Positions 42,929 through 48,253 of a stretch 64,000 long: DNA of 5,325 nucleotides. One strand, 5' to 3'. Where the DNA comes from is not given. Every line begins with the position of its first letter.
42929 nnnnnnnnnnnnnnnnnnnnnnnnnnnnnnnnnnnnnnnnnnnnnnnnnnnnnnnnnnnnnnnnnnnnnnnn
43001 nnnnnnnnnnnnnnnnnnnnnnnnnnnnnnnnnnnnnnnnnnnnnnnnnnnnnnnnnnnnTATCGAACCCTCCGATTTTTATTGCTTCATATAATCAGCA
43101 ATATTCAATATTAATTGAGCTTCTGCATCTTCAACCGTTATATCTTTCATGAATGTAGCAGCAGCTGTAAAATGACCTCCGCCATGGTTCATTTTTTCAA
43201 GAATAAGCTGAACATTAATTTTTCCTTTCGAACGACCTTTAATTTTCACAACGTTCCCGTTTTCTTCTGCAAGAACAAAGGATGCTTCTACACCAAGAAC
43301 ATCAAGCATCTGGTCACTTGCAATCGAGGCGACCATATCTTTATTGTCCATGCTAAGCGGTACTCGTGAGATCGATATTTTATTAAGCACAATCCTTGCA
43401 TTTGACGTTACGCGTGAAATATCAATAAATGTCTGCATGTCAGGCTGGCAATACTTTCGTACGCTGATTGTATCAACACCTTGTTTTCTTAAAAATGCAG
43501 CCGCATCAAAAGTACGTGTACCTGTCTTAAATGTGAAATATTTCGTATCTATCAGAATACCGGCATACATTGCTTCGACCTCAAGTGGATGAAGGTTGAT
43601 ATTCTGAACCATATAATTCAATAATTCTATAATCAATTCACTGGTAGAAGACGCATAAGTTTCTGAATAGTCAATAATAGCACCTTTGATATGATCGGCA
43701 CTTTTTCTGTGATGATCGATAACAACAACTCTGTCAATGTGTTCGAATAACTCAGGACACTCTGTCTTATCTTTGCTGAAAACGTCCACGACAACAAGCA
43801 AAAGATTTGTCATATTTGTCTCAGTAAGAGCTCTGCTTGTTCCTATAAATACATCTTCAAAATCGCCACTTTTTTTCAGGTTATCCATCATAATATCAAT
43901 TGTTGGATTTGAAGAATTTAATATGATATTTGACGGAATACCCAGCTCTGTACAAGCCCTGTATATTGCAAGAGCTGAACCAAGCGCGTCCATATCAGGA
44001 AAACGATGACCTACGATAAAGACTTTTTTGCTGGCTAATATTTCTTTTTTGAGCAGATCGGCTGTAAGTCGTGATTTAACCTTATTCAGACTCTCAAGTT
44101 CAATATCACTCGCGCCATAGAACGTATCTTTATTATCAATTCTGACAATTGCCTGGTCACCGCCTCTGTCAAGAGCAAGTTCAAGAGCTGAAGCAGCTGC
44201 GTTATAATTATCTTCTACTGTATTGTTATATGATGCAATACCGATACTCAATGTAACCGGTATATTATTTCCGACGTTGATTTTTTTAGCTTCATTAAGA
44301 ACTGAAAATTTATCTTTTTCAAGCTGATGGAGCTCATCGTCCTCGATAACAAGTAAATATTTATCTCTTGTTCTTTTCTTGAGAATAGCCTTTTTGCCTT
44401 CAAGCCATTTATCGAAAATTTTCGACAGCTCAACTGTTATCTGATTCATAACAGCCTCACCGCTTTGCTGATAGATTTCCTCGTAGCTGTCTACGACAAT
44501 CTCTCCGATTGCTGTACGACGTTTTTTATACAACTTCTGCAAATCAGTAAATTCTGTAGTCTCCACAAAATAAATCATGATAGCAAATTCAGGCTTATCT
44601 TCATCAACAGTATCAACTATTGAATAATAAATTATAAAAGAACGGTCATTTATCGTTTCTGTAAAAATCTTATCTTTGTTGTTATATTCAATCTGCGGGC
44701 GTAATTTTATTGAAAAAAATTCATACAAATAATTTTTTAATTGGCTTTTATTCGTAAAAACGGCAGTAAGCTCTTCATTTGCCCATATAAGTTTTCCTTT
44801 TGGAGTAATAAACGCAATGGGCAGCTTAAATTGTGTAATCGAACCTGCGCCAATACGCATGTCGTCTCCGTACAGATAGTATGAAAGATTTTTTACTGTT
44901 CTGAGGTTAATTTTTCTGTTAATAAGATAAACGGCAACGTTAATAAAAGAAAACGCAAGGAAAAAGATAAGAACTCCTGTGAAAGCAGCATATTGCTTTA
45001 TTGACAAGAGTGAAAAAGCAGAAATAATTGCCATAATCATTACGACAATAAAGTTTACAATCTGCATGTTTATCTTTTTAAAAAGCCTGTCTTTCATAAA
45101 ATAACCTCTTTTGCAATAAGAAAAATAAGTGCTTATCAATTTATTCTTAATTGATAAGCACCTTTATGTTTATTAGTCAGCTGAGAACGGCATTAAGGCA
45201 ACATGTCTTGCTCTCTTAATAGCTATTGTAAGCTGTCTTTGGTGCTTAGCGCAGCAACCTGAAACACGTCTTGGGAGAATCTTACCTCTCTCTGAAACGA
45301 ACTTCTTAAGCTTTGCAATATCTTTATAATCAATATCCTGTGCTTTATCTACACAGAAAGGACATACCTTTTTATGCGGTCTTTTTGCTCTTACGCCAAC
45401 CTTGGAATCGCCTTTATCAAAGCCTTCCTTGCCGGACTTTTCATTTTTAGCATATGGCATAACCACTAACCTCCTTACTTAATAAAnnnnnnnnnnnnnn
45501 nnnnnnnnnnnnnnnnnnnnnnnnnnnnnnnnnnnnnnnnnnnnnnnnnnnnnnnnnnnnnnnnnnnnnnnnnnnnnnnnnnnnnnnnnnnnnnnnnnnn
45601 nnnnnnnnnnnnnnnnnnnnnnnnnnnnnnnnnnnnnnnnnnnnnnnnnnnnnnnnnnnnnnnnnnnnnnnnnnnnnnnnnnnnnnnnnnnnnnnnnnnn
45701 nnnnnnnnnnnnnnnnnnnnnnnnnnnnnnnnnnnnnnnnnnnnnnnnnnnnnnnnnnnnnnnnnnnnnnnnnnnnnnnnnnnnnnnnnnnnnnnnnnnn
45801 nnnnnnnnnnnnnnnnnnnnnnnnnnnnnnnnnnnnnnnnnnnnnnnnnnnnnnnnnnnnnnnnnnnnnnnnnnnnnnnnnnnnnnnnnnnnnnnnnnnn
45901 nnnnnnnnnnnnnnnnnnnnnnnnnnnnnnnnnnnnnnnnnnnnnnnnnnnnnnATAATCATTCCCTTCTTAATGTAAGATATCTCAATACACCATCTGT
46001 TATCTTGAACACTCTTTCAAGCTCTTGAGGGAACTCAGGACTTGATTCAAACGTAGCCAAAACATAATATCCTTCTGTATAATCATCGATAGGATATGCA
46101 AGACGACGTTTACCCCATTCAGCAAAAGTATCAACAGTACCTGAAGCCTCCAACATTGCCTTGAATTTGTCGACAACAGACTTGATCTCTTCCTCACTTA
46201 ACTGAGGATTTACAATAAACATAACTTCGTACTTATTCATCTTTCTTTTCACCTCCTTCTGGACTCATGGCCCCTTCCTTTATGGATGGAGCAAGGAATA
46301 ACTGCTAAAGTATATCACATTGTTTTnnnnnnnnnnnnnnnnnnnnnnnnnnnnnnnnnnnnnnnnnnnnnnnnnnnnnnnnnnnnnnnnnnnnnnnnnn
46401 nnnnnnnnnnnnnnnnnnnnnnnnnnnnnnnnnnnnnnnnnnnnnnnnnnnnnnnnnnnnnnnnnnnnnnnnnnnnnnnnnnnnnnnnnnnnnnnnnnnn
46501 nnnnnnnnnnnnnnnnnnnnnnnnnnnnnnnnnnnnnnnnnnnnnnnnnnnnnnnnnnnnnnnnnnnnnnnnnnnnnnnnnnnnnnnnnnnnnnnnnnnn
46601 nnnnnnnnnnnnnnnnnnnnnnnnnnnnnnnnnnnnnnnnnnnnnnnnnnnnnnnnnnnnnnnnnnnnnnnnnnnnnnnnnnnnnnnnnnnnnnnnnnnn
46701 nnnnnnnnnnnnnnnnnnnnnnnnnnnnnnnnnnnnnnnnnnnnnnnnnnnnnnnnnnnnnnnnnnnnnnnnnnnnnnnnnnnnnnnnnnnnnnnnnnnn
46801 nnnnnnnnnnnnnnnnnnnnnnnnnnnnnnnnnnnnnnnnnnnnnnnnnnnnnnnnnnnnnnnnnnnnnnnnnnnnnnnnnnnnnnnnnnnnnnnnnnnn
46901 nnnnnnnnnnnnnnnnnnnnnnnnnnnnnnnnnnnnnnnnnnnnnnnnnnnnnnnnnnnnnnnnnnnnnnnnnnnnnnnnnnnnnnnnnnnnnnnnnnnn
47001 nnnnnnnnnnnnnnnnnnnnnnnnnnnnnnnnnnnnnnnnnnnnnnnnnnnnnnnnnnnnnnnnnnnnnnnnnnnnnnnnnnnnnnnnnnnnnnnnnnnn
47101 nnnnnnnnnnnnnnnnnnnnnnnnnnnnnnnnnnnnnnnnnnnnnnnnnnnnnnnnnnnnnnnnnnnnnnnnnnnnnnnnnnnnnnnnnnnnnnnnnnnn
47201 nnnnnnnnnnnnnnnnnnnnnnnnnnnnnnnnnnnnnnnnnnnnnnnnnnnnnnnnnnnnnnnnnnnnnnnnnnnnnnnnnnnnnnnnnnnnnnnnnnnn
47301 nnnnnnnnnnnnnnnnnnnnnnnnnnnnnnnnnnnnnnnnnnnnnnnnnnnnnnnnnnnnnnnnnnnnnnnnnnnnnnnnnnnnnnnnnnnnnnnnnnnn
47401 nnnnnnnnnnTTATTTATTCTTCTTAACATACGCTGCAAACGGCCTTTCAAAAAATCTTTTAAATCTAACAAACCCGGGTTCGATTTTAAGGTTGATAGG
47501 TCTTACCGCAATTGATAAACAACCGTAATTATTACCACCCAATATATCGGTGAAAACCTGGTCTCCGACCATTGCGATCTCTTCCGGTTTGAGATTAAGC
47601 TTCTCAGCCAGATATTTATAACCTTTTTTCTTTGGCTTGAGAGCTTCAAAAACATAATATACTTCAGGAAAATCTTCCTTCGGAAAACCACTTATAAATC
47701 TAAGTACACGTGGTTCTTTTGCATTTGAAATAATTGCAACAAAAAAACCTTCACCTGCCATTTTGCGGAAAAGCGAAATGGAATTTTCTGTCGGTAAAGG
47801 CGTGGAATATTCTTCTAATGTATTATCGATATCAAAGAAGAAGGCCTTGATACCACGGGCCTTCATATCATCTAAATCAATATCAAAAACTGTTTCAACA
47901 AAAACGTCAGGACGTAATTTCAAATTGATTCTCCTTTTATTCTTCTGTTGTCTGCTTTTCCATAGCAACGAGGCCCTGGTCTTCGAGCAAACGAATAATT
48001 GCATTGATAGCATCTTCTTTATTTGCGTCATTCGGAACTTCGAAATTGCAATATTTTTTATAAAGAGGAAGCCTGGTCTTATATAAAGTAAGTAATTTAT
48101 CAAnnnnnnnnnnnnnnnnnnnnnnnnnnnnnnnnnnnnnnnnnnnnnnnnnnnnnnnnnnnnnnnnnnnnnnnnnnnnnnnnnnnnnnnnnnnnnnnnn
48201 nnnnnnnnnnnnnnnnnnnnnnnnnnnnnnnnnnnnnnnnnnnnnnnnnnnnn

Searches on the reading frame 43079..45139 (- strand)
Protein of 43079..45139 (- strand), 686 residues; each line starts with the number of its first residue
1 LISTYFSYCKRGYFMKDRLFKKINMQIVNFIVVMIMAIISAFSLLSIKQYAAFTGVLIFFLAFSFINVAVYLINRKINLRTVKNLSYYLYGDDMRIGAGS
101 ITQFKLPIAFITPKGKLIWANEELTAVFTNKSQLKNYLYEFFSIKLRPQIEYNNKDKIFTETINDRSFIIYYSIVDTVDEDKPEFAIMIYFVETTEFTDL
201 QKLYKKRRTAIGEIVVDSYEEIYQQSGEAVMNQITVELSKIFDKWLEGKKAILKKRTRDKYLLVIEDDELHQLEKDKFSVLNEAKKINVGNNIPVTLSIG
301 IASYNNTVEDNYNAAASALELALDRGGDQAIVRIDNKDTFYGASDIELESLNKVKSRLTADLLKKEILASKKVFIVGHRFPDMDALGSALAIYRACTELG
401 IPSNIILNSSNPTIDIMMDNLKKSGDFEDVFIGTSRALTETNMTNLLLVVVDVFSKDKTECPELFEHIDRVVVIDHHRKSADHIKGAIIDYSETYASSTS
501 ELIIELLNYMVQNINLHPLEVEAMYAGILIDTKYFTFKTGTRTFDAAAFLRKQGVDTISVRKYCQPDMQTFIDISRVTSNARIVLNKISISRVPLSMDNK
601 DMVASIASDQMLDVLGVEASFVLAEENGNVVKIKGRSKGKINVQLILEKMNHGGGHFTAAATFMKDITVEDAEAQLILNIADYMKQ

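Call 54: search_protein_families(library=ncbifam, proteins=[window:43079-45139:-], max_evalue=0.00001)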
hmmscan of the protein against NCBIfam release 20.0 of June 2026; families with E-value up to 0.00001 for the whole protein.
window:43079-45139:- (686 aa): 3 families
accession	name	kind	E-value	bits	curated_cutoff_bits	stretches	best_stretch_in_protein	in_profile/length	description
NF011110.0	PRK14538.1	equivalog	1.9e-89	300.9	707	1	45-676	50-674/838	putative bifunctional signaling protein/50S ribosomal protein L9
NF003877.0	PRK05427.1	equivalog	3.2e-07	30.1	283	1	371-546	2-163/308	manganese-dependent inorganic pyrophosphatase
NF011448.0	PRK14869.2-4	equivalog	3.3e-06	25.7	562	0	465-565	338-435/563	putative manganese-dependent inorganic diphosphatase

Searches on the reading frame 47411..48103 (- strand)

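Call 54: search_protein_families(library=ncbifam, proteins=[window:47411-48103:-], max_evalue=0.00001)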
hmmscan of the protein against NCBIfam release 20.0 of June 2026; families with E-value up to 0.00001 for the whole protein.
window:47411-48103:- (230 aa): 10 families
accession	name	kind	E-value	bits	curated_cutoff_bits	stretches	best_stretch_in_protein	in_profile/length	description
TIGR01668.1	YqeG_hyp_ppase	hypoth_equivalog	1.8e-25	89.4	89.1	1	64-228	4-163/170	YqeG family HAD IIIA-type phosphatase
TIGR01662.1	HAD-SF-IIIA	subfamily_domain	9.2e-15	55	44.6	1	86-202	1-140/141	HAD-IIIA family hydrolase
TIGR02253.1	CTE7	subfamily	3.3e-11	43.4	169.75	1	153-200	147-194/221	TIGR02253 family HAD-type hydrolase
TIGR01460.1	HAD-SF-IIA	subfamily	1.5e-08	34.7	100.15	1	156-201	197-244/246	HAD-IIA family hydrolase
TIGR01549.1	HAD-SF-IA-v1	subfamily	2.4e-08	34.5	23.3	1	119-194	76-149/149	HAD-IA family hydrolase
TIGR02252.1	DREG-2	subfamily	8.5e-07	28.9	155.2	1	104-198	106-202/203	HAD hydrolase, REG-2-like, family IA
TIGR01428.1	HAD_type_II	equivalog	9.2e-07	29.1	125.4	1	96-200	84-190/197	haloacid dehalogenase type II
TIGR02254.1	YjjG_YfnB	equivalog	1.8e-06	27.6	159.9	1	156-200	152-196/223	YjjG family noncanonical pyrimidine nucleotidase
NF009695.0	PRK13222.1-2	equivalog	2.4e-06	27.2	225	1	88-200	80-193/226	phosphoglycolate phosphatase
TIGR01452.1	PGP_euk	subfamily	7.2e-06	25.6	201.95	0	156-198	202-244/279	phosphoglycolate/pyridoxal phosphate family phosphatase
